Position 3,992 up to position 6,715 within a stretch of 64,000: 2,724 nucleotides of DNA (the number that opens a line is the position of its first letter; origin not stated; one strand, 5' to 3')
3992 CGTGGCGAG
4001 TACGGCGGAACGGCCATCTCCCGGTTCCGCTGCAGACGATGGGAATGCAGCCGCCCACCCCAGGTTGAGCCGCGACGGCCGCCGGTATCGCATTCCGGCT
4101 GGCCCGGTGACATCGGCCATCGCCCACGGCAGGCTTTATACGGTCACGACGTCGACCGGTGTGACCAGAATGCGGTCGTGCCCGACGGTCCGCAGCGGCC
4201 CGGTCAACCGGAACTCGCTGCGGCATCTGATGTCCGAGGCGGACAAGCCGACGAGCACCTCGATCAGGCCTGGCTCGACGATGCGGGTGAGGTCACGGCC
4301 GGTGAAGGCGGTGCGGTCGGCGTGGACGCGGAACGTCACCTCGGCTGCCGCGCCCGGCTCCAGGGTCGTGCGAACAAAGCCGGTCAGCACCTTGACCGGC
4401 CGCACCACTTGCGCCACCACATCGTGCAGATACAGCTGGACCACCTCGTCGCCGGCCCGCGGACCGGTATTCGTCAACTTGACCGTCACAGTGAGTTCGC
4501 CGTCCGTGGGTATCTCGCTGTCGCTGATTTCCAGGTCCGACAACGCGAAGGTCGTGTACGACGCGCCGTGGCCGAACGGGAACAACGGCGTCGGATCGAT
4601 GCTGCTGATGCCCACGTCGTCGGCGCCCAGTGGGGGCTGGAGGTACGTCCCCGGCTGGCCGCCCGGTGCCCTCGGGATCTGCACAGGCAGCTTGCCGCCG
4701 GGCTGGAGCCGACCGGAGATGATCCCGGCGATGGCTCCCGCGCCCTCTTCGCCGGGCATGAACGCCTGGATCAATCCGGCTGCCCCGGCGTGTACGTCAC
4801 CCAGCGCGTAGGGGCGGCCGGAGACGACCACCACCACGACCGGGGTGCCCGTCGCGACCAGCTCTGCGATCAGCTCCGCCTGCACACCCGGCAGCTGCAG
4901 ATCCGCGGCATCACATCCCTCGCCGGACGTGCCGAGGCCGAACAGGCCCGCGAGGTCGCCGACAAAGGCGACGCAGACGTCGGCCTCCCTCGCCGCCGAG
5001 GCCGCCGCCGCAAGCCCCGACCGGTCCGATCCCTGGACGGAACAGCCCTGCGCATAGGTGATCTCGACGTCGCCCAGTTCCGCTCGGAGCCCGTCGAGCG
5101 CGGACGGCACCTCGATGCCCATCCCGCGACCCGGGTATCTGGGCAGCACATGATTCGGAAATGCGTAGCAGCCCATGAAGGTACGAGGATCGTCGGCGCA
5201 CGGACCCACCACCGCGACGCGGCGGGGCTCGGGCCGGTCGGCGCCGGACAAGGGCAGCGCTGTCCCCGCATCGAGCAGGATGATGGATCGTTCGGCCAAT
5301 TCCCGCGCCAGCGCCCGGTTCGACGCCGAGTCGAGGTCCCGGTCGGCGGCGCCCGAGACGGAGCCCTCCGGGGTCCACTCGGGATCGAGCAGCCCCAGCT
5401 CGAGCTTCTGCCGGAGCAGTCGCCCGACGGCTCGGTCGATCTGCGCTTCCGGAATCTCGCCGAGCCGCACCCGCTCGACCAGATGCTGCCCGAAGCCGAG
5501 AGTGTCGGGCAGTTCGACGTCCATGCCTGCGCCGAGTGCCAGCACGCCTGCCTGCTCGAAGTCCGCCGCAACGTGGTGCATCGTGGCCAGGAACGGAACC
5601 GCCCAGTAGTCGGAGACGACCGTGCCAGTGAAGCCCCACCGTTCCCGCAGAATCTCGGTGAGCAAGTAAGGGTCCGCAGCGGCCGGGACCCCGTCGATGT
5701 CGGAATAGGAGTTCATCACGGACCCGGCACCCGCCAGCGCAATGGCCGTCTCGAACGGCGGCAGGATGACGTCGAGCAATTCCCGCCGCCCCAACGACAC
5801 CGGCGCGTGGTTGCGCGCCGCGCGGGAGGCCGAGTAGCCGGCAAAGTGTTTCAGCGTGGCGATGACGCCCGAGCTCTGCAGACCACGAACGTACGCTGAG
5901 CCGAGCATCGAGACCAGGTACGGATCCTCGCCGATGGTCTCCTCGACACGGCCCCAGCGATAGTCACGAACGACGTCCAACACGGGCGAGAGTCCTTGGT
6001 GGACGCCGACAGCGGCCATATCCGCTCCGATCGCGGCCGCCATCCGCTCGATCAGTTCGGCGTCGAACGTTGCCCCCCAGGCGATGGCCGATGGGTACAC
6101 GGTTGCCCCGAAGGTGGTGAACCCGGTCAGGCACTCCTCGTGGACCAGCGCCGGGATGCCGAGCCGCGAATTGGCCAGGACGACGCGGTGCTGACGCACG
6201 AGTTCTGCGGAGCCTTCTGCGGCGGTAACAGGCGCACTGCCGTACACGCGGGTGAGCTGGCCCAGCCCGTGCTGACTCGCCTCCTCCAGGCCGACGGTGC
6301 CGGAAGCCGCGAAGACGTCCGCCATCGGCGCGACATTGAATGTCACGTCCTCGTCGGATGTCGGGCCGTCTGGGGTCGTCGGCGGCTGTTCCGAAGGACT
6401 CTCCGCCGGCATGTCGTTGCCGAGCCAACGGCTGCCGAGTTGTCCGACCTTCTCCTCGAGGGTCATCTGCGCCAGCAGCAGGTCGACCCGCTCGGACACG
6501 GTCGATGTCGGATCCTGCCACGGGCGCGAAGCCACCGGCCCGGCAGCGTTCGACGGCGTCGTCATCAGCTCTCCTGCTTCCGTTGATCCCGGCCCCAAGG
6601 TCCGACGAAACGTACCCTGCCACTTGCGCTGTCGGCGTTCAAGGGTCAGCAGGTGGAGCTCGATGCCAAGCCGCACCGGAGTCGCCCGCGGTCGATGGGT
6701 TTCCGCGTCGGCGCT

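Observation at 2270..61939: About 35 single-base frame changes in roughly half of the genes, almost all +1 insertions in G/C runs, clustered in blocks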

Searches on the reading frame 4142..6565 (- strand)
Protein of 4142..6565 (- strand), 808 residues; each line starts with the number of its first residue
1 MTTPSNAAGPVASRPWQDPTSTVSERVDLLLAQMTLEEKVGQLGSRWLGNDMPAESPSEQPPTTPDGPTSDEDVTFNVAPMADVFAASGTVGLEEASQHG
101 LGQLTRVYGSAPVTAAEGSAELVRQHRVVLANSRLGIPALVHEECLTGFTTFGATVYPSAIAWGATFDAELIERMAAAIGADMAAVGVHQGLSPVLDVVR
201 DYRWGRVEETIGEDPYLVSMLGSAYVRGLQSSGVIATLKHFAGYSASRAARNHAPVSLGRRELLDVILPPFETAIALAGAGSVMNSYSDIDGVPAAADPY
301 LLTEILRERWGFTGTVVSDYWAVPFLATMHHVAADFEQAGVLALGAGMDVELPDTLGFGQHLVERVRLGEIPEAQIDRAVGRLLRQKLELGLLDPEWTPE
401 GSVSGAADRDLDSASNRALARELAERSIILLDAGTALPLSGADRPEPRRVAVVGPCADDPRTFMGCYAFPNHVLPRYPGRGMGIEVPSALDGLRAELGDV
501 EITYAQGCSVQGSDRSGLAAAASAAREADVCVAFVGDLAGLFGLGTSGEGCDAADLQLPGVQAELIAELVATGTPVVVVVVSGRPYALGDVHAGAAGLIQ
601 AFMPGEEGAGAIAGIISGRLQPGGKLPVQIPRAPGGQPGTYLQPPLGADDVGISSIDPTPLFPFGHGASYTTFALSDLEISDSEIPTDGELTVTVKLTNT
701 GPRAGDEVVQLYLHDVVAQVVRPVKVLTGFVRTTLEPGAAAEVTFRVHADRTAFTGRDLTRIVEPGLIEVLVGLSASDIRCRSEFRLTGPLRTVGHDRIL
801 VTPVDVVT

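Call 34: find_homologous_proteins(query=window:4142-6565:-, max_evalue=1e-100)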
Query seq(808 aa) (808 aa): 7980 proteins with E <= 1e-100 among 8000 candidates; the best 120 are listed.
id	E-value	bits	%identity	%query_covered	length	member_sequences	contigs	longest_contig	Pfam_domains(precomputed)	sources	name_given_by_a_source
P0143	0.0e+0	1715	96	99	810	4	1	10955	PF01915.28,PF14310.13,PF00933.28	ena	-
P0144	0.0e+0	1436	80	100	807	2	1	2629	PF01915.28,PF14310.13,PF00933.28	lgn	-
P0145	0.0e+0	1430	80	100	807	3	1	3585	PF01915.28,PF14310.13,PF00933.28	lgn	-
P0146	0.0e+0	1418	79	100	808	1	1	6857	PF01915.28,PF14310.13,PF00933.28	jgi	-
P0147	0.0e+0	1417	78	100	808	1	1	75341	PF01915.28,PF14310.13,PF00933.28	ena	-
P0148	0.0e+0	1417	79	100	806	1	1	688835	PF01915.28,PF14310.13,PF00933.28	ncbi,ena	-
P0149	0.0e+0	1408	78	100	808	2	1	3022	PF01915.28,PF14310.13,PF00933.28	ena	-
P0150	0.0e+0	1405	78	100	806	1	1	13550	PF01915.28,PF14310.13,PF00933.28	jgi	-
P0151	0.0e+0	1403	78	100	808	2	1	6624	PF01915.28,PF14310.13,PF00933.28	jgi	jgi:beta-xylosidase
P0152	0.0e+0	1403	78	100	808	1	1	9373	PF01915.28,PF14310.13,PF00933.28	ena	-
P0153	0.0e+0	1401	78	100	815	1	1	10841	PF01915.28,PF14310.13,PF00933.28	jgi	-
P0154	0.0e+0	1400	78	100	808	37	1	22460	PF01915.28,PF14310.13,PF00933.28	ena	-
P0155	0.0e+0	1399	78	100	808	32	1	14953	PF01915.28,PF14310.13,PF00933.28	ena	-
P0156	0.0e+0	1398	77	100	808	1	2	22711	PF01915.28,PF14310.13,PF00933.28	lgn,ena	-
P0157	0.0e+0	1392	78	100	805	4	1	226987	PF01915.28,PF14310.13,PF00933.28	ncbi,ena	-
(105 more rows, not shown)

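Call 35: find_encoding_contigs(protein=P0143, flank=10000, max_places=5)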
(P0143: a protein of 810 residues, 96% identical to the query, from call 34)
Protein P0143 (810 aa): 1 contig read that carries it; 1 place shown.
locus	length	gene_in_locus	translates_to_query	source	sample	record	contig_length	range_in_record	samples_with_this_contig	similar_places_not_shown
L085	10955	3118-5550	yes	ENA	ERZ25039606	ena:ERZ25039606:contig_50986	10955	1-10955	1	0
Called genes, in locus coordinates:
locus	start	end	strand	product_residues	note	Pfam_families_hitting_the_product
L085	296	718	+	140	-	PF13796:Sensor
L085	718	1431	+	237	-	PF07730:HisKA_3, PF02518:HATPase_c (weak)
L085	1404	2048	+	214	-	PF00072:Response_reg, PF00196:GerE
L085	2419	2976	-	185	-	PF18970:DUF5709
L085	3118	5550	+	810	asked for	PF00933:Glyco_hydro_3, PF01915:Glyco_hydro_3_C, PF14310:Fn3-like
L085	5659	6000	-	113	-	-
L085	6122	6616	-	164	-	-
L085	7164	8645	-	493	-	PF00251:Glyco_hydro_32N, PF08244:Glyco_hydro_32C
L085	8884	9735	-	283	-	PF00251:Glyco_hydro_32N, PF22847:Glyco_hydro_43_rel (faint)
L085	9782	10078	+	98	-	-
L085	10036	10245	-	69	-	-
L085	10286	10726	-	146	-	-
